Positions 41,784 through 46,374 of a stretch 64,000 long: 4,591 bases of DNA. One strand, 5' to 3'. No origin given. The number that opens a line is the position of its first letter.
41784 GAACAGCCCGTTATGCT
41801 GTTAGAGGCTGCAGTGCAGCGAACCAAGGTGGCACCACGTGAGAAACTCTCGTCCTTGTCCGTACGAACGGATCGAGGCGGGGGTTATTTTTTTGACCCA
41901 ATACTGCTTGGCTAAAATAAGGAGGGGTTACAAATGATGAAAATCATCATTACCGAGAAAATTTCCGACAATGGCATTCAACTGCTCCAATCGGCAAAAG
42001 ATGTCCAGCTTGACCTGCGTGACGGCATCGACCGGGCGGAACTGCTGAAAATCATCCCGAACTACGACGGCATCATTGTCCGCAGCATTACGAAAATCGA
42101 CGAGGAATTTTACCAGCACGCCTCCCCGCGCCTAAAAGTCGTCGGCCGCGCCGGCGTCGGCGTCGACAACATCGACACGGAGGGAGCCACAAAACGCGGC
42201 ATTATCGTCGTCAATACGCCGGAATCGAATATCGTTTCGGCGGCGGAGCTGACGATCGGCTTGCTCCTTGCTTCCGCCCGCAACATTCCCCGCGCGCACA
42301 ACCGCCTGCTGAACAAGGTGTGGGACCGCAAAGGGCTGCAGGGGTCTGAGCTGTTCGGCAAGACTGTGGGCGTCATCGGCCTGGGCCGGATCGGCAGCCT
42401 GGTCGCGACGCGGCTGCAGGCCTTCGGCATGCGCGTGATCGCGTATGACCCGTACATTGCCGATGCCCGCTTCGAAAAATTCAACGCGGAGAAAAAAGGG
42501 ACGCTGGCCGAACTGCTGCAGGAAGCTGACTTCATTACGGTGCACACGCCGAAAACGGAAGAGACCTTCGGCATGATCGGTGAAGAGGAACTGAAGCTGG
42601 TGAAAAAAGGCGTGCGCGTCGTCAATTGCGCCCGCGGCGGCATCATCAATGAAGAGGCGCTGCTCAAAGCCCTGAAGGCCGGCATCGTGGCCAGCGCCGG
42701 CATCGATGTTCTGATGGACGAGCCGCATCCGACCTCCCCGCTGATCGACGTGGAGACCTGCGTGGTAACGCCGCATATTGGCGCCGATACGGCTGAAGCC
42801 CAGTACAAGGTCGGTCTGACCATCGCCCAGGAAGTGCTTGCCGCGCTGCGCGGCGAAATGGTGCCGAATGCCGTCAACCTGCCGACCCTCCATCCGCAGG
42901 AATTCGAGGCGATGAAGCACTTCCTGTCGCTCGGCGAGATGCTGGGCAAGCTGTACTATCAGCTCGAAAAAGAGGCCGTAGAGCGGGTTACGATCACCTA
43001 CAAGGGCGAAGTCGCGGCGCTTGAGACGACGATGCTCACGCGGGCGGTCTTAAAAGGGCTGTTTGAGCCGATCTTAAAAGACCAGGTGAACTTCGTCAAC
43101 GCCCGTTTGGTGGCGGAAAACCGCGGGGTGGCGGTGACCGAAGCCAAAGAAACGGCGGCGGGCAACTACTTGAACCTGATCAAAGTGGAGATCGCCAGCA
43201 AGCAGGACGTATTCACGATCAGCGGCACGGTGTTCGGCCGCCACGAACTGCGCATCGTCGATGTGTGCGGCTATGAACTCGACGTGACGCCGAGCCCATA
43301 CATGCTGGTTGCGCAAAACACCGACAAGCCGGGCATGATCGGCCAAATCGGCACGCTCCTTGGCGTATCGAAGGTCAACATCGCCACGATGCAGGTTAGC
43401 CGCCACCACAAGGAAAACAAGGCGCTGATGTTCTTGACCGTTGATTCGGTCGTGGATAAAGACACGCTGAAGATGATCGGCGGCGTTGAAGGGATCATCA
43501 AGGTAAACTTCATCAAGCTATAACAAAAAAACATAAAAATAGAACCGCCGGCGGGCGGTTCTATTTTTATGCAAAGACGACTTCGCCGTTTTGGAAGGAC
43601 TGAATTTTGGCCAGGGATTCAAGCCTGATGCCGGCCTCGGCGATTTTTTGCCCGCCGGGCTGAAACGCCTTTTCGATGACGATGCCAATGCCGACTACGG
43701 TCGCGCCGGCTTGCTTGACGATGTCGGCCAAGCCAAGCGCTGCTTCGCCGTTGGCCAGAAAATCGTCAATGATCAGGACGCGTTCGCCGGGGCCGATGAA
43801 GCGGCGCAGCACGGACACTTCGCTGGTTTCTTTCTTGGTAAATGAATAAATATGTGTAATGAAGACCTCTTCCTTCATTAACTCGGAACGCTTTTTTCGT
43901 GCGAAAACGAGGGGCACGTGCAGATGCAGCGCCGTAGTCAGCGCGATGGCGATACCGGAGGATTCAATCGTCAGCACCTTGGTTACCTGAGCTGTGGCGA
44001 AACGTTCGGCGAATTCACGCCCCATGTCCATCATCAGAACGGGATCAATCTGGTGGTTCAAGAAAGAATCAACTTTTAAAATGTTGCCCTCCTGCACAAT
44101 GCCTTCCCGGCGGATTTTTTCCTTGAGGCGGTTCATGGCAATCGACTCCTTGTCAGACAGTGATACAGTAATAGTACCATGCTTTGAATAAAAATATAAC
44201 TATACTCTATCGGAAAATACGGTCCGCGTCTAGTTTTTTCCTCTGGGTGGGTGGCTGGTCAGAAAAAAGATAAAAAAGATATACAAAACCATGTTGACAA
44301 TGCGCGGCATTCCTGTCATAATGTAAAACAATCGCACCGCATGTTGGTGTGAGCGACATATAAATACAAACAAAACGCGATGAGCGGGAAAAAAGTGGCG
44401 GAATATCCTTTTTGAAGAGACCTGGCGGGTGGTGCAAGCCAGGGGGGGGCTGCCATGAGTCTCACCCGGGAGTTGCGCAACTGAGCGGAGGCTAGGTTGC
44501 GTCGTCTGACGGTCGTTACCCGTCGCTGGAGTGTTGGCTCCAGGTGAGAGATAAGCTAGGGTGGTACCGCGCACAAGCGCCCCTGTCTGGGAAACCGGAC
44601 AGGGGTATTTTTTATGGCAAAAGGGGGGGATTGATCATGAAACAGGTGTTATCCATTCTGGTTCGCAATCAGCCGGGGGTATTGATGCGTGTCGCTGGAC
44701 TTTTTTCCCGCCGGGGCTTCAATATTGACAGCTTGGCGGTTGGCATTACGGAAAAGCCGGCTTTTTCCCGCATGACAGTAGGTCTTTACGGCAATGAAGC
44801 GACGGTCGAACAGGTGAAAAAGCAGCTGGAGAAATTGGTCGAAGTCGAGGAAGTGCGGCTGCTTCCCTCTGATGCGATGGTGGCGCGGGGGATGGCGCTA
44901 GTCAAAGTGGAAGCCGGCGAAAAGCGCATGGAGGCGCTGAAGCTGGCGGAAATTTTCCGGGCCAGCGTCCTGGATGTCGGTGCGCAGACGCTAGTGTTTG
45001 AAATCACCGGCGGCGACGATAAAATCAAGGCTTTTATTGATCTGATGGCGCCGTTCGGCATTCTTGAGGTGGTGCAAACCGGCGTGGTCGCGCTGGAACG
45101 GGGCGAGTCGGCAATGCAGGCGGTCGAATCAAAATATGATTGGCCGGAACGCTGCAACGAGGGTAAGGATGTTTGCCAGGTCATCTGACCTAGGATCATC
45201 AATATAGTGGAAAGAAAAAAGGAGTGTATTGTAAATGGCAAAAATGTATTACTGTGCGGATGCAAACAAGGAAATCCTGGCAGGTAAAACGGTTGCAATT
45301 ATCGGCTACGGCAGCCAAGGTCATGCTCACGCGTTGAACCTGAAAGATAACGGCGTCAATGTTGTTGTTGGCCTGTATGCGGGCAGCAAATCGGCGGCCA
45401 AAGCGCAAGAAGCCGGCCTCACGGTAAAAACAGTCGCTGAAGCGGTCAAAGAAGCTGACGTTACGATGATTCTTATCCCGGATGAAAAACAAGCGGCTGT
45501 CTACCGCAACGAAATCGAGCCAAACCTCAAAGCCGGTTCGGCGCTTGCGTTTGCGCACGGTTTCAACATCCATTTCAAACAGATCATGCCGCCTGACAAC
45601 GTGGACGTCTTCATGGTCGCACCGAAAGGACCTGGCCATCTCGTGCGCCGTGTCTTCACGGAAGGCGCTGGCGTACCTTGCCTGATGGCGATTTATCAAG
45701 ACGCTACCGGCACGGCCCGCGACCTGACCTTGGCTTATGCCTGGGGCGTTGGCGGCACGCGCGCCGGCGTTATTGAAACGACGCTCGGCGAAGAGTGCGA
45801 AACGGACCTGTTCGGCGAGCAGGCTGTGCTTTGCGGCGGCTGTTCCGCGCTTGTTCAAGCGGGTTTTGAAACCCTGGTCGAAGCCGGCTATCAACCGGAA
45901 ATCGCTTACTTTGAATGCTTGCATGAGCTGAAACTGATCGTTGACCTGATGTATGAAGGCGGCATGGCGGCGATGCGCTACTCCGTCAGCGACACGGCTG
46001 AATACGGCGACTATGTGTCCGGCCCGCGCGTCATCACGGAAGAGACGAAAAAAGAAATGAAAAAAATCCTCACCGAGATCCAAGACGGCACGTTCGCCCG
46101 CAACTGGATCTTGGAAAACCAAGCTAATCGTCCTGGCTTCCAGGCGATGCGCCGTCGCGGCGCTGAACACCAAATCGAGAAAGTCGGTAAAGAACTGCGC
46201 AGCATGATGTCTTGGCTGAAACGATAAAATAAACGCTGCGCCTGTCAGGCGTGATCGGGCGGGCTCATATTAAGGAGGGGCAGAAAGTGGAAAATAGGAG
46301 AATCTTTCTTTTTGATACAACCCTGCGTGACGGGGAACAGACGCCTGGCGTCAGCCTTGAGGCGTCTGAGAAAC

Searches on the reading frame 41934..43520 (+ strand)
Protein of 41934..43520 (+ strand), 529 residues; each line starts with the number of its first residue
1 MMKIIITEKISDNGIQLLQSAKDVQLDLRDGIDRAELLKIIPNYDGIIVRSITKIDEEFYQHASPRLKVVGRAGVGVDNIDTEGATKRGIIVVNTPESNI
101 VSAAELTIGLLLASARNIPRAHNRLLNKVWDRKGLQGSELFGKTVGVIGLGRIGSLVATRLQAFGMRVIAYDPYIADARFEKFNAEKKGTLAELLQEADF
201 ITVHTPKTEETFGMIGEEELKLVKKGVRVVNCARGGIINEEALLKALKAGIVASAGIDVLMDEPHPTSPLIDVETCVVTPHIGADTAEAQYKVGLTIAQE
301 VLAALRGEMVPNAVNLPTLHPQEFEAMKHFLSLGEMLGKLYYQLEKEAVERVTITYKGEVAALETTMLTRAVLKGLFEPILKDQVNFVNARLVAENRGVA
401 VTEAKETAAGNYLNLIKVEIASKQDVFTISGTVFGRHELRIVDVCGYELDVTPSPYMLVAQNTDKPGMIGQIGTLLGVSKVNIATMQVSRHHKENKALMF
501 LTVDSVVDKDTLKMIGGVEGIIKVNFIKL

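Call 39: search_protein_families(library=pfam, proteins=[window:41934-43520:+])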
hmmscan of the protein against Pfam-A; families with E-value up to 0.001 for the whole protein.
window:41934-43520:+ (529 aa): 5 families
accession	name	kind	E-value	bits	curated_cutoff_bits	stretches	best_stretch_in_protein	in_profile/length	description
PF02826.25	2-Hacid_dh_C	-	2.7e-58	196.7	25.1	1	108-283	1-178/178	D-isomer specific 2-hydroxyacid dehydrogenase, NAD binding domain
PF19304.4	PGDH_inter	-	8.4e-39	132.8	27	1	327-444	2-118/119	D-3-phosphoglycerate dehydrogenase intervening domain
PF00389.36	2-Hacid_dh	-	1.3e-35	122.4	24.6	1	4-315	1-134/134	D-isomer specific 2-hydroxyacid dehydrogenase, catalytic domain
PF01842.31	ACT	-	4.1e-06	26.9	27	1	457-512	2-58/66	ACT domain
PF03446.21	NAD_binding_2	-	3.7e-05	24.2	21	1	144-248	1-108/161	NAD binding domain of 6-phosphogluconate dehydrogenase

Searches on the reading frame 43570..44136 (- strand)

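Call 39: search_protein_families(library=pfam, proteins=[window:43570-44136:-])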
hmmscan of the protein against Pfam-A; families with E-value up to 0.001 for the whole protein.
window:43570-44136:- (189 aa): 1 family
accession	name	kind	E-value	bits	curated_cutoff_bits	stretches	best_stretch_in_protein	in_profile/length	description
PF00156.33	Pribosyltran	-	7.2e-11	42.1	26.3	1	43-157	20-127/158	Phosphoribosyl transferase domain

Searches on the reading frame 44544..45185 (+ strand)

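Call 39: search_protein_families(library=pfam, proteins=[window:44544-45185:+])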
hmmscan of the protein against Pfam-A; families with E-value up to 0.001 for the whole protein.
window:44544-45185:+ (214 aa): 4 families
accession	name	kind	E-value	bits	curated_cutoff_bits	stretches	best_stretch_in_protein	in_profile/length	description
PF10369.15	ALS_ss_C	-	3e-26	91.7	23.2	1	115-187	1-74/74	Small subunit of acetolactate synthase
PF22629.2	ACT_AHAS_ss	-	2.4e-24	85.7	27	1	36-101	1-65/67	AHAS small subunit-like ACT domain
PF13710.12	ACT_5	-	1.2e-16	60.7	27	1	42-104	1-62/62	ACT domain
PF01842.31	ACT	-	4.8e-12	45.9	27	1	35-99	2-65/66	ACT domain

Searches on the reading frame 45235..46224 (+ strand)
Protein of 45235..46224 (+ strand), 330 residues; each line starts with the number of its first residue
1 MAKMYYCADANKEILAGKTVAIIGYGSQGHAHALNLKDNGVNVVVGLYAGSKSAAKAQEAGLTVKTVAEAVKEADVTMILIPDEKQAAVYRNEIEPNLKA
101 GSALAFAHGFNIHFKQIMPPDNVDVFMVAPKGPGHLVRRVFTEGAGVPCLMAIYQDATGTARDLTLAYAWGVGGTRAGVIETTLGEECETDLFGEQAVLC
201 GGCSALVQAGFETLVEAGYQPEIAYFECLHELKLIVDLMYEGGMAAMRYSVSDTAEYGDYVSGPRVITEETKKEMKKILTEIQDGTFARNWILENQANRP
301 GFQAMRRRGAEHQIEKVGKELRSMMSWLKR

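Call 39: search_protein_families(library=pfam, proteins=[window:45235-46224:+])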
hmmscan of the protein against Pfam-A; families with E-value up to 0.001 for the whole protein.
window:45235-46224:+ (330 aa): 6 families
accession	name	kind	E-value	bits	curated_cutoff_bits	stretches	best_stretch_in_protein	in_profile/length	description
PF07991.19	KARI_N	-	2.2e-78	262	20.6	1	15-178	2-165/165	Acetohydroxy acid isomeroreductase, NADPH-binding domain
PF01450.25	KARI_C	-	1.4e-68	230.2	29.1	1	186-327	3-144/144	Ketol-acid reductoisomerase, C-terminal domain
PF03807.23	F420_oxidored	-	1.5e-07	32.4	21.6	1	19-93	1-79/94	NADP oxidoreductase coenzyme F420-dependent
PF02826.25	2-Hacid_dh_C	-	3.1e-07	30.4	25.1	1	14-86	33-104/178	D-isomer specific 2-hydroxyacid dehydrogenase, NAD binding domain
PF03446.21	NAD_binding_2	-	3.9e-07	30.7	21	1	19-104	1-89/161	NAD binding domain of 6-phosphogluconate dehydrogenase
PF00670.27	AdoHcyase_NAD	-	4.1e-06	27.4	27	1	12-78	18-83/162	S-adenosyl-L-homocysteine hydrolase, NAD binding domain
